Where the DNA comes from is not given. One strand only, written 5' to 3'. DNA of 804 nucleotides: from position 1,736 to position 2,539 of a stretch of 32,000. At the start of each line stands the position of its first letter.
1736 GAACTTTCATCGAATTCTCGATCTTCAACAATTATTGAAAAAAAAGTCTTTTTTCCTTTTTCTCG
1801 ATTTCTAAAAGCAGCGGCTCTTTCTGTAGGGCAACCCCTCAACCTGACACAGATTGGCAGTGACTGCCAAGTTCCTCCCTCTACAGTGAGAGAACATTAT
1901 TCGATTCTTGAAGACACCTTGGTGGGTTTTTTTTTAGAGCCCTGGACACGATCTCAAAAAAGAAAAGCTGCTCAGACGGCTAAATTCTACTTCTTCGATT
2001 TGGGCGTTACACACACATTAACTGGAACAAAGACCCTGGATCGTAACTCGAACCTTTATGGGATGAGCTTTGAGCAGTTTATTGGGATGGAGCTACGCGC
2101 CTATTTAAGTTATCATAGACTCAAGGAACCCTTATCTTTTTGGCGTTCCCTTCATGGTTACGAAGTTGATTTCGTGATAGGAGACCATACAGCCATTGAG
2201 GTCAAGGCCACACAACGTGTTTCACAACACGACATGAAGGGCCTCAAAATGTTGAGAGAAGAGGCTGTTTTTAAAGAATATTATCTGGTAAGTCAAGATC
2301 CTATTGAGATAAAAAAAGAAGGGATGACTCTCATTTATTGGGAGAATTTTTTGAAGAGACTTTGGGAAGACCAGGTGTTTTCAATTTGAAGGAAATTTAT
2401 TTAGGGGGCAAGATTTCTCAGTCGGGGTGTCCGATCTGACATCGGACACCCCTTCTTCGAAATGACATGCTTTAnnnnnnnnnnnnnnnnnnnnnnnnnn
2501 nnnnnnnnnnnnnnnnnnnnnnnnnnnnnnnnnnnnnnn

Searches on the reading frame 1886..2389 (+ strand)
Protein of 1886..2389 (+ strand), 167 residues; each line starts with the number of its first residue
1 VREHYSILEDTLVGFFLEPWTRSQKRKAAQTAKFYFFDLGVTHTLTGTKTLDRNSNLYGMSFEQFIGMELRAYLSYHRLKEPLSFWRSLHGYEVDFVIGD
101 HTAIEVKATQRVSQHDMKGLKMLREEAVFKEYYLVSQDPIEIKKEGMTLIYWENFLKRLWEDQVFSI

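Call 19: search_protein_families(library=pfam, proteins=[window:1886-2389:+])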
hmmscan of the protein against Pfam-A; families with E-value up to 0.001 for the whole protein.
window:1886-2389:+ (167 aa): 1 family
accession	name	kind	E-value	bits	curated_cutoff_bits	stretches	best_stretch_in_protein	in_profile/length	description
PF13635.12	DUF4143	-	7.9e-22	78.1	28.1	1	3-108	49-159/160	Domain of unknown function (DUF4143)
